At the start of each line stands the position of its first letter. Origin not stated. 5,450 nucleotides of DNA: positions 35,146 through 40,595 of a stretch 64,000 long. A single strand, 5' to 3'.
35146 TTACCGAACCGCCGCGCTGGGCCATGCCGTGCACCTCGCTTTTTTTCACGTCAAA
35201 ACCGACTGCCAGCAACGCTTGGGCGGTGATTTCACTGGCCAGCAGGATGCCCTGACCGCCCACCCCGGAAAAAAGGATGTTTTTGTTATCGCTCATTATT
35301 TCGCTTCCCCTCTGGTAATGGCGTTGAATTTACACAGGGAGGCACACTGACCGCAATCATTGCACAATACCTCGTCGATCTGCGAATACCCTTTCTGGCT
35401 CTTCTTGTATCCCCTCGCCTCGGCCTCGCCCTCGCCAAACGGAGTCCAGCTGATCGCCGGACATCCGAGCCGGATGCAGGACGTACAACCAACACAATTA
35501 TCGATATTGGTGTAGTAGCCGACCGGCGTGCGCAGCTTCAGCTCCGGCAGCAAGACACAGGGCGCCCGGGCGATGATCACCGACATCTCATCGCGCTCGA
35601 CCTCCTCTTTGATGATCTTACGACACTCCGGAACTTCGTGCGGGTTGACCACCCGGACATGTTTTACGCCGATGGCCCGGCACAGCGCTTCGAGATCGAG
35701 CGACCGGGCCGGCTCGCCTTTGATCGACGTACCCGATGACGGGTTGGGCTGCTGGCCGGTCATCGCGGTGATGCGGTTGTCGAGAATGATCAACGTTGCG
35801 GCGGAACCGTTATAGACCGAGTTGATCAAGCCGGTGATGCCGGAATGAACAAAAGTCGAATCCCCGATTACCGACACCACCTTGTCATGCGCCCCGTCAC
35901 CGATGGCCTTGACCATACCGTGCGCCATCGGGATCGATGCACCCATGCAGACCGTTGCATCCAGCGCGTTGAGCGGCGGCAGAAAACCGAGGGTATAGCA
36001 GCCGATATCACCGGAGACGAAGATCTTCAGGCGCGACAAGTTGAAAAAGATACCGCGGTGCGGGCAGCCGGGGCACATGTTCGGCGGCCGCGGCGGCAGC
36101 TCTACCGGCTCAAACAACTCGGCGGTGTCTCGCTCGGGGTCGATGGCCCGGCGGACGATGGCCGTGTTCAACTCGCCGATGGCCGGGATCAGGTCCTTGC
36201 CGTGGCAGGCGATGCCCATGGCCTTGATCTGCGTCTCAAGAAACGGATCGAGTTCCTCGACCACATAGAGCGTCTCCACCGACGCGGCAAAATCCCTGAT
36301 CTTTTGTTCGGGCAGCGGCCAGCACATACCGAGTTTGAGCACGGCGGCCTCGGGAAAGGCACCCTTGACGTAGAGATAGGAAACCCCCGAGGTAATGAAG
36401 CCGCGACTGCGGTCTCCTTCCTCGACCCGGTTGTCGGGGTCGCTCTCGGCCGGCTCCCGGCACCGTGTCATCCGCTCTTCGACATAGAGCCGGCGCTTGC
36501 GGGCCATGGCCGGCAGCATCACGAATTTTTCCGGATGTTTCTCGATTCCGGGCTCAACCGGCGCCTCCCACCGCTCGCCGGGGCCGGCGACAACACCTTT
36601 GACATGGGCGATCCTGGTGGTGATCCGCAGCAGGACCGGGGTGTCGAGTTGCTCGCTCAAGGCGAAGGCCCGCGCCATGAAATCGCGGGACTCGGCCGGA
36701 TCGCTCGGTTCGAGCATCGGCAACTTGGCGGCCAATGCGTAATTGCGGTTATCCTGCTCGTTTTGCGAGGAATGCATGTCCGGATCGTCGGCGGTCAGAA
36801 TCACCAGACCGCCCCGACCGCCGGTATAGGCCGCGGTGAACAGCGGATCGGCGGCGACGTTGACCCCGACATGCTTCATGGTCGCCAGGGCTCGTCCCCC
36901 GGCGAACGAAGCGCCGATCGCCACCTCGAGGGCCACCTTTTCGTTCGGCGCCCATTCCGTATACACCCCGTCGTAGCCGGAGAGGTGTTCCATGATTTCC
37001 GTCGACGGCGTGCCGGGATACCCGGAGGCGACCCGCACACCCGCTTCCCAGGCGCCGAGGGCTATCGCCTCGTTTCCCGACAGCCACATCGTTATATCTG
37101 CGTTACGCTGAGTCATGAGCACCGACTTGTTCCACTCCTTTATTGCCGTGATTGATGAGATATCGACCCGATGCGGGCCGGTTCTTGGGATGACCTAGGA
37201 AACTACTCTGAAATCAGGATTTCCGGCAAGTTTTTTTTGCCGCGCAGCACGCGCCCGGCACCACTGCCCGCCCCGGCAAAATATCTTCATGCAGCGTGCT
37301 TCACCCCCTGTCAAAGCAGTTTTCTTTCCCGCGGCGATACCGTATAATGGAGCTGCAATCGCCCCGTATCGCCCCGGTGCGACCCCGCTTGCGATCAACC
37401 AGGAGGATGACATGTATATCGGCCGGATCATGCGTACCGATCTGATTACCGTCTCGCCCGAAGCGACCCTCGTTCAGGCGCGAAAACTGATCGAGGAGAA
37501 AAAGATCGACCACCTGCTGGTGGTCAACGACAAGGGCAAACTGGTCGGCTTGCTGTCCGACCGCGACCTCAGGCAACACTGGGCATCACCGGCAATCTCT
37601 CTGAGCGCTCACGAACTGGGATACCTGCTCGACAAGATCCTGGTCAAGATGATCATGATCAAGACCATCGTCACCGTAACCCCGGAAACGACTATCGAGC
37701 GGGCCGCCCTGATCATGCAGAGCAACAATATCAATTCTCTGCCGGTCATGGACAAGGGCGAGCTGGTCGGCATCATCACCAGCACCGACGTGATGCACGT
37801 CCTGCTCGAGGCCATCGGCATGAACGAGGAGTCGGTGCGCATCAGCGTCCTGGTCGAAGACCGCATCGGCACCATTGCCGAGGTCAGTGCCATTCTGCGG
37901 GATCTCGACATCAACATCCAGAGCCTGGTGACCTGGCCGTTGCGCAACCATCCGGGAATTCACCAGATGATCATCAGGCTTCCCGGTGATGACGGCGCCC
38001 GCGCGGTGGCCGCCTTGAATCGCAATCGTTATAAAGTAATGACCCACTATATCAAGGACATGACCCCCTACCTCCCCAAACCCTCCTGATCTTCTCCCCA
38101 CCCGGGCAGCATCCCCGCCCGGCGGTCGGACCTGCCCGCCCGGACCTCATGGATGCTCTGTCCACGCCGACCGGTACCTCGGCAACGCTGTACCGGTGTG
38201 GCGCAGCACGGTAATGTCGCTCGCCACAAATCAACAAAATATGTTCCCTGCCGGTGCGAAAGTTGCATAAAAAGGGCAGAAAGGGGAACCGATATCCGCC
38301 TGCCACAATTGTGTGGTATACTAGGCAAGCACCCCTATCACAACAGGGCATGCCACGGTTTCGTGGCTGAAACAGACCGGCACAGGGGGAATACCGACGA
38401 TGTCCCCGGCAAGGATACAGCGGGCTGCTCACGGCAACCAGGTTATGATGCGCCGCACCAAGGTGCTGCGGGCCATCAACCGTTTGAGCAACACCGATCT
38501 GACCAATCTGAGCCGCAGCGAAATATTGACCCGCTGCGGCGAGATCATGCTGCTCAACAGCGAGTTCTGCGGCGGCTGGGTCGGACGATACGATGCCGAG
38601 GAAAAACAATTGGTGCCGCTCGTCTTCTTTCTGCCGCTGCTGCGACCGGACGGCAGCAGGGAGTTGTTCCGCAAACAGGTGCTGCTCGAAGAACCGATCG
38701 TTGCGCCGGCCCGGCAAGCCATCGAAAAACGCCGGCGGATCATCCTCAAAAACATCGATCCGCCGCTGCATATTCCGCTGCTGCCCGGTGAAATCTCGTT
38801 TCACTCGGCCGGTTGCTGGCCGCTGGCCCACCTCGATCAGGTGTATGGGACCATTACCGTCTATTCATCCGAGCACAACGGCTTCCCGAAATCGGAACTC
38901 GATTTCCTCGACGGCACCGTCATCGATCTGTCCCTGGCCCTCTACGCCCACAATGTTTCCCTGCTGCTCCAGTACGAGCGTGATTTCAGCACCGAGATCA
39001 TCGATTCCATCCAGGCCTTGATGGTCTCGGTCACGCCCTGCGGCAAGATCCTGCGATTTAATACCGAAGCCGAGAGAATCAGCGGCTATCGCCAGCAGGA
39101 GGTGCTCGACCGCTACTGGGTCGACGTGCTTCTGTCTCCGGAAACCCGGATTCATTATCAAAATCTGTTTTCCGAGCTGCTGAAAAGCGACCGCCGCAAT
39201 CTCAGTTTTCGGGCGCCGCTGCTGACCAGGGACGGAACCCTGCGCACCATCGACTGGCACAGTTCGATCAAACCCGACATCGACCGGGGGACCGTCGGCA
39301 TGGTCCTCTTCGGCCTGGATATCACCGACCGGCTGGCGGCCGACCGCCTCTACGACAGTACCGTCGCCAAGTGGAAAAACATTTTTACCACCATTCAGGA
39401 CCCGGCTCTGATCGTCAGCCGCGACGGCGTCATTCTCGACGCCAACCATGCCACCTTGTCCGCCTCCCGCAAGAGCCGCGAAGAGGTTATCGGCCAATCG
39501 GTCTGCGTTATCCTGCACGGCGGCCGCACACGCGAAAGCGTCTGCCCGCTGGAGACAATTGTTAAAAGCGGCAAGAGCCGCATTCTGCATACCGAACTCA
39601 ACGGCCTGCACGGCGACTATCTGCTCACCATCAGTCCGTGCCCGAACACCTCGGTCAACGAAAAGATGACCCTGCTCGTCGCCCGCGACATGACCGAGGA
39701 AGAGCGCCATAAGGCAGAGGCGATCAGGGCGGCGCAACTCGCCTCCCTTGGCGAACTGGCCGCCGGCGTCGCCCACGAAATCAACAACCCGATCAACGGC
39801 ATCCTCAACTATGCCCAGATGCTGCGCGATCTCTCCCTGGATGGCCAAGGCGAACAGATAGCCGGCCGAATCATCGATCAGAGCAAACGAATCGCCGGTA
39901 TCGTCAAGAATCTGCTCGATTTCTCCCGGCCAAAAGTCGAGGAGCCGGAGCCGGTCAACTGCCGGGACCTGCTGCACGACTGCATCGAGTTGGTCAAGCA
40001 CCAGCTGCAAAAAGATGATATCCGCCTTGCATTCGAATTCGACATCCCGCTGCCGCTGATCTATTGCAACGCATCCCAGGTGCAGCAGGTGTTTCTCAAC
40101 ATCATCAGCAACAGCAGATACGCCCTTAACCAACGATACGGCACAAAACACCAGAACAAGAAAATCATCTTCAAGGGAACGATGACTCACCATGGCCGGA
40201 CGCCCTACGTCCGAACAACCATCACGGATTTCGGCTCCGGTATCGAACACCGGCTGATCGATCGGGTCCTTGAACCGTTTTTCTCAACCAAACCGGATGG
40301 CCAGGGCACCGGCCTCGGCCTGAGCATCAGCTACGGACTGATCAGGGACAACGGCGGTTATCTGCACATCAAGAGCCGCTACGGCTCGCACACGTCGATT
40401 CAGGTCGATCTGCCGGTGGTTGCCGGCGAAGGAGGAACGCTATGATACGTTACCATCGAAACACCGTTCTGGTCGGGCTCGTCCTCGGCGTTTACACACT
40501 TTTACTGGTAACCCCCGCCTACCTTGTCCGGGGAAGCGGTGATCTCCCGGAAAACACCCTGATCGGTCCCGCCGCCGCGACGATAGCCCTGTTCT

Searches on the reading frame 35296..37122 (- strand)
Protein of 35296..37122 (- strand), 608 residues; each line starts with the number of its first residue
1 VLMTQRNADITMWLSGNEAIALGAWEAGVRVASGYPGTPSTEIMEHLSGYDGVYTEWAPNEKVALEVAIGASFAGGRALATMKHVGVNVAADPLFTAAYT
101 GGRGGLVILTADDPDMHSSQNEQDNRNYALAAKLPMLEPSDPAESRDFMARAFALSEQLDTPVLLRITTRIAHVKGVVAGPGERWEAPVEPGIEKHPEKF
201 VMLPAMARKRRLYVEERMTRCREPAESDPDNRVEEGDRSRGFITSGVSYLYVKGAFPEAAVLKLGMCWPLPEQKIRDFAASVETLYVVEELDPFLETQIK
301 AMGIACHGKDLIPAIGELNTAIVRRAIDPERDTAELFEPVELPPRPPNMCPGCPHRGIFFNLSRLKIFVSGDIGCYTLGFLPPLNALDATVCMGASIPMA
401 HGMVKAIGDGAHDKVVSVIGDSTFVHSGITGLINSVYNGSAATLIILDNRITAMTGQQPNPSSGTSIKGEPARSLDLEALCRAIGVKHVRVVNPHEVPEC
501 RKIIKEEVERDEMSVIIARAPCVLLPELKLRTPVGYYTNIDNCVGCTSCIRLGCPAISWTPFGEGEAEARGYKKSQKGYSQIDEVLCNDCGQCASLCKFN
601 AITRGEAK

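Call 7: search_protein_families(library=pfam, proteins=[window:35296-37122:-])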
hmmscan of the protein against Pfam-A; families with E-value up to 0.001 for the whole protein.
window:35296-37122:- (608 aa): 6 families
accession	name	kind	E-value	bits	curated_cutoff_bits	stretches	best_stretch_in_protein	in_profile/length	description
PF02775.26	TPP_enzyme_C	-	4.4e-23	82.2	21.9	1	372-517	1-150/151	Thiamine pyrophosphate enzyme, C-terminal TPP binding domain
PF01855.24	POR_N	-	7.9e-12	45.8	27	1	23-184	2-171/231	Pyruvate flavodoxin/ferredoxin oxidoreductase, thiamine diP-bdg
PF12838.12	Fer4_7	-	3e-05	24.8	27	1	542-601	1-52/52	4Fe-4S dicluster domain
PF00037.32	Fer4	-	9.8e-05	22.5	21.1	1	581-603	2-24/24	4Fe-4S binding domain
PF12837.12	Fer4_6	-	0.00029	21.1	25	1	581-602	3-24/24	4Fe-4S binding domain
PF02776.23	TPP_enzyme_N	-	0.00034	20.8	26.8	1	16-117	3-104/119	Thiamine pyrophosphate enzyme, N-terminal TPP binding domain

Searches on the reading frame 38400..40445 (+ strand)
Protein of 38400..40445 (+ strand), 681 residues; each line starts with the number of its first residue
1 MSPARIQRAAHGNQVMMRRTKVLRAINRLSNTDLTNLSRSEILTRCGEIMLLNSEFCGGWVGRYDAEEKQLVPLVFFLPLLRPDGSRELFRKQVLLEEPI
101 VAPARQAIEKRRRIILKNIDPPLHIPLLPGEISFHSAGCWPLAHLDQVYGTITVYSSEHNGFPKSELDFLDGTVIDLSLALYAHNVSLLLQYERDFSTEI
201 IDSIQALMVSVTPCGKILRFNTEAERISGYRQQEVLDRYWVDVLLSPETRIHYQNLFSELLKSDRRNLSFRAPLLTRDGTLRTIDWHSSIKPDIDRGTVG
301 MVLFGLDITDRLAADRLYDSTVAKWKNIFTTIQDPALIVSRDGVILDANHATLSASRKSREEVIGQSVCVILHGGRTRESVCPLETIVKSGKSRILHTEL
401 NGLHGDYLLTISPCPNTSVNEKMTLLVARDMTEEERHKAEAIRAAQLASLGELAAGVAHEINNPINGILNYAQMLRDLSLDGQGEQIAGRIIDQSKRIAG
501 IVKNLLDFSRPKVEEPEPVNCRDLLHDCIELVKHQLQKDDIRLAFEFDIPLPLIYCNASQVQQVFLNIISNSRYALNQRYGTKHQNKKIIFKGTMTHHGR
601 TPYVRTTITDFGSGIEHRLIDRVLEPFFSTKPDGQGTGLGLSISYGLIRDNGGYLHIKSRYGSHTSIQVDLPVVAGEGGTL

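Call 7: search_protein_families(library=pfam, proteins=[window:38400-40445:+])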
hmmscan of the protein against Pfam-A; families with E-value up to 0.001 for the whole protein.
window:38400-40445:+ (681 aa): 10 families
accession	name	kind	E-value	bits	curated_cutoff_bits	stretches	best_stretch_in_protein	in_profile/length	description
PF00512.31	HisKA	-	8e-17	61.5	26.9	1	450-511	2-63/66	His Kinase A (phospho-acceptor) domain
PF00989.32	PAS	-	2.3e-15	57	22.6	2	199-308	5-113/113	PAS fold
PF08448.16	PAS_4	-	3.2e-14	53.5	23.1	2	330-436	2-110/110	PAS fold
PF02518.31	HATPase_c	-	8.2e-13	49.2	26.4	1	558-673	3-109/111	Histidine kinase-, DNA gyrase B-, and HSP90-like ATPase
PF13426.13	PAS_9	-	5.9e-11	43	27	1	334-433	2-103/103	PAS domain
PF13185.12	GAF_2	-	1.1e-09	39.1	28.6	1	39-178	4-132/136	GAF domain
PF13188.13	PAS_8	-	2e-05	24.8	21.8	0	200-254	6-58/65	PAS domain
PF24820.1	Diguanyl_cycl_sensor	-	4.5e-05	23.8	28.1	0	201-265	2-64/109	Diguanylate cyclase-like sensor domain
PF08447.18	PAS_3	-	8.4e-05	23.2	25.6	1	219-297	3-81/89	PAS fold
PF01590.32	GAF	-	0.00053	21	22.4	0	82-180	35-132/133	GAF domain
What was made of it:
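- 38400..40445 (+): Cytoplasmic GAF-PAS-PAS-HisKA-HATPase sensor kinase. Pfam (call 7).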
